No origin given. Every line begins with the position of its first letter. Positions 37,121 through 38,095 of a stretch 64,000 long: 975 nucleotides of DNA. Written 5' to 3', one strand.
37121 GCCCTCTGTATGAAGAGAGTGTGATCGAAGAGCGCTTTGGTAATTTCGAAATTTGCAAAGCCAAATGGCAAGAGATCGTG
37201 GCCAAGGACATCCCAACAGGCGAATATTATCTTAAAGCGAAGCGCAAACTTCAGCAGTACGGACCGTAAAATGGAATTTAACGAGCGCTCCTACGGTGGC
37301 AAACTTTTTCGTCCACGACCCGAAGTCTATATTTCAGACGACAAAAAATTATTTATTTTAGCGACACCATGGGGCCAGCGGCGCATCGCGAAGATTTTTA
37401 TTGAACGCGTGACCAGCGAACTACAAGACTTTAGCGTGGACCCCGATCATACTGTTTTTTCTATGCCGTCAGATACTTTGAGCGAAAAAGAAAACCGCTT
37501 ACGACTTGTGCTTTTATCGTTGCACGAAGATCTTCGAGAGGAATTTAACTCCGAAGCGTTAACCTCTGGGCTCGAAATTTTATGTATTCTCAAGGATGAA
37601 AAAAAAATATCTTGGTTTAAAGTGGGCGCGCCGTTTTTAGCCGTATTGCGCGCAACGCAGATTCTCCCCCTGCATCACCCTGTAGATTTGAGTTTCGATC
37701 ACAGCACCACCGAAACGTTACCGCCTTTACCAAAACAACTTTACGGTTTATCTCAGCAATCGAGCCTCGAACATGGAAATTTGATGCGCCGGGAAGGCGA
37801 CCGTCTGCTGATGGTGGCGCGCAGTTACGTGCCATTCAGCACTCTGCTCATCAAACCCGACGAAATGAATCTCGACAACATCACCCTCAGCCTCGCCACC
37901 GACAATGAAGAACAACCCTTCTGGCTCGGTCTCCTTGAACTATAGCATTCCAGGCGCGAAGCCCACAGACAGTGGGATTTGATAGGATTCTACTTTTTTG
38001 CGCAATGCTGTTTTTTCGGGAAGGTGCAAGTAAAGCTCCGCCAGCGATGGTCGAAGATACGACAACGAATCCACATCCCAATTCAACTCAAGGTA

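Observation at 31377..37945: Six-gene translationally coupled operon: TadC-like platform + DUF192 + three bitopic FHA proteins (four FHA domains) + PP2C-like protein, with no kinase, ATPase, secretin or pilin nearby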

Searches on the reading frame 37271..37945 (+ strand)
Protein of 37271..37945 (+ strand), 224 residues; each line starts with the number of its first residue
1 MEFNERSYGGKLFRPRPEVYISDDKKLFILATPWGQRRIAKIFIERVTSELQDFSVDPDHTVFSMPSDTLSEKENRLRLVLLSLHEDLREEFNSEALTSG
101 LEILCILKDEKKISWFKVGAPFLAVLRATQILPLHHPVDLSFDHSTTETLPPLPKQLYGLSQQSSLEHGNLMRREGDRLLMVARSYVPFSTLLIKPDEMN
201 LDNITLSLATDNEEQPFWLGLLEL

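Call 5: search_protein_families(library=pfam, proteins=[window:37271-37945:+], max_evalue=0.1)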
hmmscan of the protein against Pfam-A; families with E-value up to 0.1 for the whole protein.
window:37271-37945:+ (224 aa): 0 families

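Call 6: search_protein_families(library=ncbifam, proteins=[window:37271-37945:+], max_evalue=0.1)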
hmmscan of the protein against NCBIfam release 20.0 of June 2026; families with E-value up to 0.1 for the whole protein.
window:37271-37945:+ (224 aa): 0 families

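Call 10: find_homologous_proteins(query=window:37271-37945:+, max_evalue=0.001)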
Query window:37271-37945:+ (224 aa): 125 proteins with E <= 0.001 among 325 candidates; the best 120 are listed.
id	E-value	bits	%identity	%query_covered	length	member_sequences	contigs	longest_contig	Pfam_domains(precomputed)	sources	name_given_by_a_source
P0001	4.5e-140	482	96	100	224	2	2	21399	-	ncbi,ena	-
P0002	1.2e-133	462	91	100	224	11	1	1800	-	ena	-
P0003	5.2e-128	443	87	100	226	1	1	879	-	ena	-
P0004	1.3e-123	429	83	100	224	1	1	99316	-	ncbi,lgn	-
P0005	3.8e-121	421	81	100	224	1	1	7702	-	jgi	jgi:hypothetical protein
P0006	5.3e-120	417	81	100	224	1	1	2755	-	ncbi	-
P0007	6.6e-120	417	82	100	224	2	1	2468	-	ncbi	-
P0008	2.9e-115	401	78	100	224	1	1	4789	-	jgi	jgi:hypothetical protein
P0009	1.6e-99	350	65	100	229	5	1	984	-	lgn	-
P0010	1.0e-92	328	64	99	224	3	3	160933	-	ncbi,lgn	-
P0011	1.6e-92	327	63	100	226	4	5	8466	-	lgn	-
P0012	3.4e-87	310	60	100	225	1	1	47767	-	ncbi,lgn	-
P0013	2.4e-86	307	58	100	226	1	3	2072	-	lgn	-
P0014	5.5e-85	302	58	100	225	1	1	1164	-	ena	-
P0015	6.6e-85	302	59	100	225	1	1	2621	-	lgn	-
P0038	2.0e-63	232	50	99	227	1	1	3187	-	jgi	jgi:serine/threonine protein phosphatase PrpC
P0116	1.1e-25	109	31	100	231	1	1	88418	-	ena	-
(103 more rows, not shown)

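Call 28: find_related_loci(query=A1, collection=genome_contigs, flank=10000)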
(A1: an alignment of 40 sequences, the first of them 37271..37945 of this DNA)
Query A1 (224 aa) in genome_contigs; peptide patterns used: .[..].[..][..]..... (x = any residue, [..] = any of these).
51 stretches matched a pattern; 33 encode a relative of the query (tblastn E <= 1e-3); 33 distinct loci.
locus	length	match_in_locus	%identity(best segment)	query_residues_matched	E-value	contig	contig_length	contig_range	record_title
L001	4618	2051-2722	96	1-224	3e-148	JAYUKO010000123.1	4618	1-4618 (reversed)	MAG: Bdellovibrionales bacterium isolate GFS_9251 GFS_9251_122, whole genome shotgun sequence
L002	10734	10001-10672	91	1-224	1e-138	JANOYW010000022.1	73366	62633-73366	MAG: Bdellovibrionales bacterium isolate VAR_79_metabat_581 VAR_79_k141_2503939, whole genome shotgun sequence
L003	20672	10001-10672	83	1-224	8e-129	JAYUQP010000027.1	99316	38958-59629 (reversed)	MAG: Bdellovibrionales bacterium isolate GL114_DN_metabinner_3 GL114_DN_metabinner_3_26, whole genome shotgun sequence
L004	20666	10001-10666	64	1-222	5e-98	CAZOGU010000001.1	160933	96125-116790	MAG TPA_asm: uncultured Pseudobdellovibrionaceae bacterium isolate SRP302895_co1_309 genome assembly, contig: NODE_192_l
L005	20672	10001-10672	47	1-222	3e-66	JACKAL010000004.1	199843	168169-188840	MAG: Bdellovibrionaceae bacterium isolate HK-STAS-BDEL-4 HK-STAS-BDEL-4_4, whole genome shotgun sequence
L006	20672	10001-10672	50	1-222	1e-60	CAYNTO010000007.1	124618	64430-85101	MAG TPA_asm: uncultured Pseudobdellovibrionaceae bacterium isolate SRP329715_co2_24 genome assembly, contig: NODE_276_le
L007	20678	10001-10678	35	1-224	7e-41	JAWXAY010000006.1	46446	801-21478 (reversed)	MAG: Pseudomonadota bacterium isolate MP5IB2.201 k99_201437, whole genome shotgun sequence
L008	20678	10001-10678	36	1-224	8e-39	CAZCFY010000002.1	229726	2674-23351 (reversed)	MAG TPA_asm: uncultured Bdellovibrionales bacterium isolate SRP287453_co1_314 genome assembly, contig: NODE_29_length_22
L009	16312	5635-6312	36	1-224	3e-38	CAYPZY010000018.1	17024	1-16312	MAG TPA_asm: uncultured Bdellovibrionales bacterium isolate binchicken_co396_49 genome assembly, contig: NODE_3944_lengt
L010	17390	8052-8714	32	6-224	3e-36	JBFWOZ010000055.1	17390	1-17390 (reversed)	MAG: Bdellovibrionales bacterium isolate CA_2019_TPBF_148 NODE_14795_length_17390_cov_5.481492_TPBF, whole genome shotgu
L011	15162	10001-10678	37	1-224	9e-36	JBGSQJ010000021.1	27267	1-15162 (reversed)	MAG: Bdellovibrionales bacterium isolate JTS-AC328 k141_2787182, whole genome shotgun sequence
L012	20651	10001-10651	37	6-221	3e-35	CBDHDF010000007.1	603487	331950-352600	MAG: Bdellovibrionales bacterium isolate 0a20605d-1f47-4a01-a9e2-0ce7fd87681e genome assembly, contig: contig_7, whole g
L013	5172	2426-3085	31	1-224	2e-34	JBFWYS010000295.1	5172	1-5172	MAG: Pseudobdellovibrionaceae bacterium isolate CA_2019_TPBS_17 NODE_56628_length_5172_cov_2.644400_TPBS, whole genome s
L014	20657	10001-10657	33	6-224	5e-33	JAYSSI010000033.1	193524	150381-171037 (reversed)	MAG: Pseudobdellovibrionaceae bacterium isolate GFS_12192 GFS_12192_32, whole genome shotgun sequence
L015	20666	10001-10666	33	5-224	2e-34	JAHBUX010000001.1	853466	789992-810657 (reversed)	MAG: Bdellovibrionales bacterium isolate ACE_BDE2 BDE2_1, whole genome shotgun sequence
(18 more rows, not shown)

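Call 33: predict_structure(alignment_id=A1)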
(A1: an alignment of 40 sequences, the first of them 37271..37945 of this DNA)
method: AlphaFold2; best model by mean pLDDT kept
length: 224 residues; sequences in the alignment: 40
mean_pLDDT: 90.3   pTM: 0.87
mean pLDDT of the five models: 90.3, 89.9, 88.9, 88.4, 87.9
residues with pLDDT >= 90: 174; 70-90: 34; 50-70: 8; < 50: 8
segments of 3 or more residues with pLDDT < 50: 59-61
pLDDT, mean of each block of 10 residues (from residue 1): 91 92 95 96 96 59 56 91 95 92 95 94 94 93 89 93 88 94 95 94 96 94 95
secondary structure, 60 per line:
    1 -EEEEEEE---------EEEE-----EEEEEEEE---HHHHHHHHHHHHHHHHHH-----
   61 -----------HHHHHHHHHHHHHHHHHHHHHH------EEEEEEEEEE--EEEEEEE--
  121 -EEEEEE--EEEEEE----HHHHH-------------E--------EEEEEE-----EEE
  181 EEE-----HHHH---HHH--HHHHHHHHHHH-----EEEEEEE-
elements in order: E2-8 E18-21 E27-34 H38-55 H72-93 E100-109 E112-118 E122-127 E130-135 H140-144 E167-172 E178-183 H189-192 H201-211 E217-223

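Call 39: fold_search(model_id=the predicted structure, library=pdb)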
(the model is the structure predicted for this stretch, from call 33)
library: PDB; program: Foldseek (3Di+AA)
matches with E <= 10: 643; with E <= 0.001: 145
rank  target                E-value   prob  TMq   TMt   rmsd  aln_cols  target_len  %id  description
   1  2y09                  7.9e-13  1.00  0.66  0.63   5.8       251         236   17  The cyanobacterial PP2C-like phosphatase tPphA requires three metals in the catalytic center for efficient catalysis (released 2011-02-09)
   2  2xzv                  1.3e-12  1.00  0.67  0.64   5.5       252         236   16  The cyanobacterial PP2C-like phosphatase tPphA requires three metals in the catalytic center for efficient catalysis (released 2011-02-09)
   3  2j86_B                2.3e-12  1.00  0.65  0.62   6.2       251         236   16  Structural analysis of the PP2C Family Phosphatase tPphA of Thermosynechococcus elongatus (released 2007-11-06)
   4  2j86_A                2.8e-12  1.00  0.65  0.63   6.0       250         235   17  Structural analysis of the PP2C Family Phosphatase tPphA of Thermosynechococcus elongatus (released 2007-11-06)
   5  5d2u                  4.9e-12  1.00  0.66  0.63   5.5       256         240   16  Crystal structure of tPphA Variant - H39A (released 2016-05-04)
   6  2j82                  6.2e-12  1.00  0.64  0.65   5.7       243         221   16  Structural analysis of the PP2C Family Phosphatase tPphA from Thermosynechococcus elongatus (released 2007-11-06)
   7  5iti                  1.0e-11  1.00  0.67  0.64   5.4       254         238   15  A cynobacterial PP2C (tPphA) structure (released 2016-05-04)
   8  1txo_A                2.2e-11  1.00  0.61  0.58   6.4       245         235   13  Crystal structure of the Mycobacterium tuberculosis serine/threonine phosphatase PstP/Ppp at 1.95 A. (released 2004-11-23)
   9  1txo_B                3.6e-11  1.00  0.59  0.57   6.1       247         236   12  Crystal structure of the Mycobacterium tuberculosis serine/threonine phosphatase PstP/Ppp at 1.95 A. (released 2004-11-23)
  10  6jkv_B                5.1e-11  1.00  0.63  0.62   6.1       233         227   14  PppA, a key regulatory component of T6SS in Pseudomonas aeruginosa (released 2019-06-26)
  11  6jkv_A                1.6e-10  1.00  0.64  0.63   5.7       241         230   13  PppA, a key regulatory component of T6SS in Pseudomonas aeruginosa (released 2019-06-26)
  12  2cm1                  2.4e-10  1.00  0.57  0.56   6.9       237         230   15  Crystal structure of the catalytic domain of serine threonine protein phosphatase PstP in complex with 2 Manganese ions. (released 2007-06-12)
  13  2pk0_A                2.7e-10  1.00  0.61  0.57   6.9       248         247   17  Structure of the S. agalactiae serine/threonine phosphatase at 2.65 resolution (released 2007-06-12)
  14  2pk0_C                4.2e-10  1.00  0.62  0.58   6.3       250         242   16  Structure of the S. agalactiae serine/threonine phosphatase at 2.65 resolution (released 2007-06-12)
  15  6iht_A                6.7e-10  1.00  0.64  0.60   5.9       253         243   18  Crystal structure of bacterial serine phosphatase bound with phosphorylated peptide (released 2019-08-07)
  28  3f79_B                2.1e-07  1.00  0.52  0.51   7.9       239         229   13  Structure of pseudo-centered cell crystal form of the C-terminal phosphatase domain of P. aeruginosa RssB (released 2009-11-24)
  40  3f79_F                5.3e-07  1.00  0.45  0.43   9.1       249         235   13  Structure of pseudo-centered cell crystal form of the C-terminal phosphatase domain of P. aeruginosa RssB (released 2009-11-24)
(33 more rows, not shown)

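Call 40: search_solved_structures(query=A1, max_evalue=10, show_alignments=3)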
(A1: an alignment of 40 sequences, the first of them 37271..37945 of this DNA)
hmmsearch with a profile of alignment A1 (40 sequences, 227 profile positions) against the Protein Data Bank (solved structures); distinct sequences matched with E-value up to 10: 4.
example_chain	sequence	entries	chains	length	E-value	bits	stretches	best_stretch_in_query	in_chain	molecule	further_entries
6w2q_A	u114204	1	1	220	0.029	16.8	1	15-72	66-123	Junction 34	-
3l78_A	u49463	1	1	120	0.47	12.9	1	38-99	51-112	Regulatory protein spx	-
5ewq_A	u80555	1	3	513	0.84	12.1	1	72-125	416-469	Amidase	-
6qbz_A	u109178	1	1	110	1.2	11.6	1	41-104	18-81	Ribosome hibernation promoting factor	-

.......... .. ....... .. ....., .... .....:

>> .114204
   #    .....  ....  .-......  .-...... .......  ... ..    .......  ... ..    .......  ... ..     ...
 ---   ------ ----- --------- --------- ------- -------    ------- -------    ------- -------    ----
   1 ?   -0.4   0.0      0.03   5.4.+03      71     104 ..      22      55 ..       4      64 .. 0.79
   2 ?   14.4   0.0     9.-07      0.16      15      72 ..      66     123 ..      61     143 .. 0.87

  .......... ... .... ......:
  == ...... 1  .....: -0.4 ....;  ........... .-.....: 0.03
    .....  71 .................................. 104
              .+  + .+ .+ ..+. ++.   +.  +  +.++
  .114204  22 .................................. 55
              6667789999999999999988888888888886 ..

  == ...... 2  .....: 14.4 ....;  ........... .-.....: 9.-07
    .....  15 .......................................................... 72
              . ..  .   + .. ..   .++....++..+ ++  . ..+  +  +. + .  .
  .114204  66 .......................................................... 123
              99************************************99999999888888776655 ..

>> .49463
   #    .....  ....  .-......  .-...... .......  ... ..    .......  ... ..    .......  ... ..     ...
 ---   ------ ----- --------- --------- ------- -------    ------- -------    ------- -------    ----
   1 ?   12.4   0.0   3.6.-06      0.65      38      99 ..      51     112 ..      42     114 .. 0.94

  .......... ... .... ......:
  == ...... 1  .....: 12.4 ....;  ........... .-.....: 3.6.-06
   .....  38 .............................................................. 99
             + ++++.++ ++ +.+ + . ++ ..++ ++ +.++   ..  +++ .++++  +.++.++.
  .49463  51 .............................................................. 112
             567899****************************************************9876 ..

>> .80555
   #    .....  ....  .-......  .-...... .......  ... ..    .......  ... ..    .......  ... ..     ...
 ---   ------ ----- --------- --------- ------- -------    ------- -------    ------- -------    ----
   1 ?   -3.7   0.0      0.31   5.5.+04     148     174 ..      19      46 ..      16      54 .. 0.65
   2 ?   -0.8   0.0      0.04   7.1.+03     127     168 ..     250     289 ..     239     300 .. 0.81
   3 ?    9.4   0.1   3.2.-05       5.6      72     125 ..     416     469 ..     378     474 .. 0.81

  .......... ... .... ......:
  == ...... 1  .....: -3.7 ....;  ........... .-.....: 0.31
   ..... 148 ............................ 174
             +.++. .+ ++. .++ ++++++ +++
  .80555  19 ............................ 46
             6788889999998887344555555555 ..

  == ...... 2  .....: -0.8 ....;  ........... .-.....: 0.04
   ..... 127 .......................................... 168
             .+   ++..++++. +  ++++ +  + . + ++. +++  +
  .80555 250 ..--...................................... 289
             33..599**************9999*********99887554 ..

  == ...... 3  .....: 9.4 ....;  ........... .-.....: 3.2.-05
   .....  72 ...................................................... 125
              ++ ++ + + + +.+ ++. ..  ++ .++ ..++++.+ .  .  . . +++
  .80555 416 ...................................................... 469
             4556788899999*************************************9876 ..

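Call 41: search_protein_representatives(alignment_id=A1)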
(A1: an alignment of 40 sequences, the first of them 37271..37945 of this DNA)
Query: 40 sequences, 227 profile positions. Proteins with E-value up to 0.001 (for the whole library): 442; up to 1e-10: 303; up to 1e-30: 205. The best 150 are listed.
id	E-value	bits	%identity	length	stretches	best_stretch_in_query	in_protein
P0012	7.3e-86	303.5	-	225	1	1-226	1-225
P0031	7.4e-83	293.6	-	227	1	1-225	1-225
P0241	3.4e-81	288.2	-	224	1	1-226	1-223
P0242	4.5e-81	287.8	-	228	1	1-226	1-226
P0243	5.1e-81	287.6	-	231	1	1-226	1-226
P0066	5.6e-81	287.5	-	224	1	1-225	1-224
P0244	2.7e-79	282.0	-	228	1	1-225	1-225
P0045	7.6e-78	277.2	-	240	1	1-224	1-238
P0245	1.5e-76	273.0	-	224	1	1-226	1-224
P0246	4.1e-75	268.3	-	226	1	1-226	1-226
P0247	5.8e-75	267.8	-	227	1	2-226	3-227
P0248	2.1e-74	265.9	-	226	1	1-225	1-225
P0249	2.5e-73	262.4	-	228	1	2-226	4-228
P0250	4.8e-73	261.5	-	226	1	2-226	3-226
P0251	1.1e-71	257.1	-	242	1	2-225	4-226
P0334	7.6e-48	179.1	-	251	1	1-226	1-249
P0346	3.8e-46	173.5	-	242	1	1-224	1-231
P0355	2.2e-44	167.7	-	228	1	1-225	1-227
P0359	1.1e-43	165.5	-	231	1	1-226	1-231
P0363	1.1e-42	162.3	-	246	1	1-226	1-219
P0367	2.7e-42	160.9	-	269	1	1-226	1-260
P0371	1.0e-41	159.0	-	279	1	7-212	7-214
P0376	1.0e-40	155.8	-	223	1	2-225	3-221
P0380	2.4e-40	154.6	-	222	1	1-224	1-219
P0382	3.3e-40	154.1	-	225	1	1-224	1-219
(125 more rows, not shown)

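Call 43: list_cluster_members(proteins=[P0367, P0371, P0363, P0346, P0334, P0380, P0382, P0376, P0359, P0355])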
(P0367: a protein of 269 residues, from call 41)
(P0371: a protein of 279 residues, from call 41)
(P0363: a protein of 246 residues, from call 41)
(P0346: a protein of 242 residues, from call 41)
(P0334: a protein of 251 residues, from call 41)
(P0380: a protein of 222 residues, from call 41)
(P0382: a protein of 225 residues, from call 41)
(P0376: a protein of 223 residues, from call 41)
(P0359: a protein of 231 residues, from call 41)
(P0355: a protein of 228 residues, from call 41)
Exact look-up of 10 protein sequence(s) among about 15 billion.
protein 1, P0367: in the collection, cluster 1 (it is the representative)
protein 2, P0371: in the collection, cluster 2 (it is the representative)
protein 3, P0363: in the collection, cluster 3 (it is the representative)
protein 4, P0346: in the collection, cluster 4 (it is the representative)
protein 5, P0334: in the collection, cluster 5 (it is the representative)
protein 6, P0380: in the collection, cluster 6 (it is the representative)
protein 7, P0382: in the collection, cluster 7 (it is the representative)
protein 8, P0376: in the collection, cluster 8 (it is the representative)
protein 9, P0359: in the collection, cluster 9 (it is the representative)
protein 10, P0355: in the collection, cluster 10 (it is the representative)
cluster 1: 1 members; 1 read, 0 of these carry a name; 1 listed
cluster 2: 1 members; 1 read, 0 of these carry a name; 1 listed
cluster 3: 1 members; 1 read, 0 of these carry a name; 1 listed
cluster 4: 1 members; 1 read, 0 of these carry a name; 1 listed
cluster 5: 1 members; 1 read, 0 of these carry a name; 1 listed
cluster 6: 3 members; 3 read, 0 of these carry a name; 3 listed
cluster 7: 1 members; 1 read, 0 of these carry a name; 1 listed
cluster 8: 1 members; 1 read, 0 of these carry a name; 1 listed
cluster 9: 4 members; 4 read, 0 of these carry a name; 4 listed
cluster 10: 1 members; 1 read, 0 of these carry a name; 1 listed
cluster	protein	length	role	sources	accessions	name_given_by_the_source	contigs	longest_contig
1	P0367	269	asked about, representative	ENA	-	-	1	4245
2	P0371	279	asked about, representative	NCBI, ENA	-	-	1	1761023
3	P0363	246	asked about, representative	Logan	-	-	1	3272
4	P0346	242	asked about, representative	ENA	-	-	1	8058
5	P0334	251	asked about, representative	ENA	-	-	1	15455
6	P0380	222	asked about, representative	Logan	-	-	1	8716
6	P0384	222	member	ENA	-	-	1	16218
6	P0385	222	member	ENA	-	-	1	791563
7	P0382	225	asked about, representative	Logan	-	-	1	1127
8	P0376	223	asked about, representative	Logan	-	-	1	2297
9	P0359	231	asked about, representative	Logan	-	-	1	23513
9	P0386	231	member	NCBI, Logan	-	-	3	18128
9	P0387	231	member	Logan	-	-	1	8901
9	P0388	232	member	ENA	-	-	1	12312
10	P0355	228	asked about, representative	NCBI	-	-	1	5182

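Call 63: search_protein_families(library=pfam, proteins=[L012:9-623:+, L012:784-1806:-, L012:2020-3645:+, L012:10630-11442:+, L012:11863-13065:+, L012:13567-14769:+, L012:15132-16568:+, L012:17460-18506:+, L012:18460-19290:-], max_evalue=0.001)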
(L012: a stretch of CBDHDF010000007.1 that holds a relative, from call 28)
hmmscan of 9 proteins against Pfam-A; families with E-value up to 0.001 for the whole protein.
L012:9-623:+ (204 aa): 0 families

L012:784-1806:- (340 aa): 1 family
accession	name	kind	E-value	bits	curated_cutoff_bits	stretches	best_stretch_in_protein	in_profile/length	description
PF01252.23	Peptidase_A8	-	6.7e-20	72.2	25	1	19-163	2-140/142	Signal peptidase (SPase) II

L012:2020-3645:+ (541 aa): 3 families
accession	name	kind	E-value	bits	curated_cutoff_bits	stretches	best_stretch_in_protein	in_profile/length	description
PF02113.21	Peptidase_S13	-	4.5e-71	240.3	22.8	2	51-365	1-308/444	D-Ala-D-Ala carboxypeptidase 3 (S13) family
PF00768.25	Peptidase_S11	-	1.3e-06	28.6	27.6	1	66-110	10-54/239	D-alanyl-D-alanine carboxypeptidase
PF13354.11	Beta-lactamase2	-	4.7e-06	26.5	22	0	70-110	1-40/214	Beta-lactamase enzyme family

L012:10630-11442:+ (270 aa): 1 family
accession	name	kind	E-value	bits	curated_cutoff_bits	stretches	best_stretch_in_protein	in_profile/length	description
PF04055.27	Radical_SAM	-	3.2e-09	37.6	29.5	1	47-174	6-121/166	Radical SAM superfamily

L012:11863-13065:+ (400 aa): 2 families
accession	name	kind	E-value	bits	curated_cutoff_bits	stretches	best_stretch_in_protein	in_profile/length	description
PF01548.23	DEDD_Tnp_IS110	-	4.8e-23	82.1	29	1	9-154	1-151/155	Transposase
PF02371.22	Transposase_20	-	4e-21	75.6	21.3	1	253-338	2-87/87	Transposase IS116/IS110/IS902 family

L012:13567-14769:+ (400 aa): 2 families
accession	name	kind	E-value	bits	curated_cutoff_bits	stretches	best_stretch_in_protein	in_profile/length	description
PF01548.23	DEDD_Tnp_IS110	-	4.8e-23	82.1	29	1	9-154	1-151/155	Transposase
PF02371.22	Transposase_20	-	4e-21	75.6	21.3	1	253-338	2-87/87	Transposase IS116/IS110/IS902 family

L012:15132-16568:+ (478 aa): 2 families
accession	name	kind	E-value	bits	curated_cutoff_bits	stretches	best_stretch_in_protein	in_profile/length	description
PF03050.20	DDE_Tnp_IS66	-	1.6e-49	169.3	23.1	1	159-435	2-283/284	Transposase IS66 family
PF20042.4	DUF6444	-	1.4e-06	29.2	27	1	31-87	25-83/85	Family of unknown function (DUF6444)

L012:17460-18506:+ (348 aa): 1 family
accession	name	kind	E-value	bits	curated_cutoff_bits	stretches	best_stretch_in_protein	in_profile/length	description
PF01609.27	DDE_Tnp_1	-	2.4e-12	47.4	23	1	42-251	6-199/200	Transposase DDE domain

L012:18460-19290:- (276 aa): 1 family
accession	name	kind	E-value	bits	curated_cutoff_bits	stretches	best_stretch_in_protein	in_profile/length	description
PF01548.23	DEDD_Tnp_IS110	-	2.1e-23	83.2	29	1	9-154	1-151/155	Transposase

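Call 66: find_encoding_contigs(protein=P0116, flank=9000, max_places=1)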
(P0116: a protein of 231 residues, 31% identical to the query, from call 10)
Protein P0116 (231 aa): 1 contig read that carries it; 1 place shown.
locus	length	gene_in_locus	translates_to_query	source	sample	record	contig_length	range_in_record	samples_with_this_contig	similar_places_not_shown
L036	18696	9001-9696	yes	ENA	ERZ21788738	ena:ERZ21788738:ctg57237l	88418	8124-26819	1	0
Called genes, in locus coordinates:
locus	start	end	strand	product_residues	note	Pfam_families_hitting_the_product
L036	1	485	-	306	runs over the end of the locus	-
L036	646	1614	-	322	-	-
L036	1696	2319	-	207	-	PF05103:DivIVA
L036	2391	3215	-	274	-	PF01488:Shikimate_DH (weak), PF03807:F420_oxidored, PF14748:P5CR_dimer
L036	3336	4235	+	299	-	PF00482:T2SSF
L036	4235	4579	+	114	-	PF02643:DUF192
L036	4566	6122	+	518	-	PF16697:Yop-YscD_cpl, PF00498:FHA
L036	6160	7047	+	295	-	PF16697:Yop-YscD_cpl, PF00498:FHA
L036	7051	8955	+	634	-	PF00498:FHA, PF16697:Yop-YscD_cpl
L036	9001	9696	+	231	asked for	-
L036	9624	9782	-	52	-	-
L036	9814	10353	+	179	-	PF00156:Pribosyltran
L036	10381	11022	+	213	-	PF03548:LolA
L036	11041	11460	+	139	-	PF13606:Ank_3 (faint), PF12796:Ank_2, PF13637:Ank_4, PF13857:Ank_5, PF00023:Ank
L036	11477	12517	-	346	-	PF00022:Actin, PF06723:MreB_Mbl, PF00012:HSP70, PF14450:FtsA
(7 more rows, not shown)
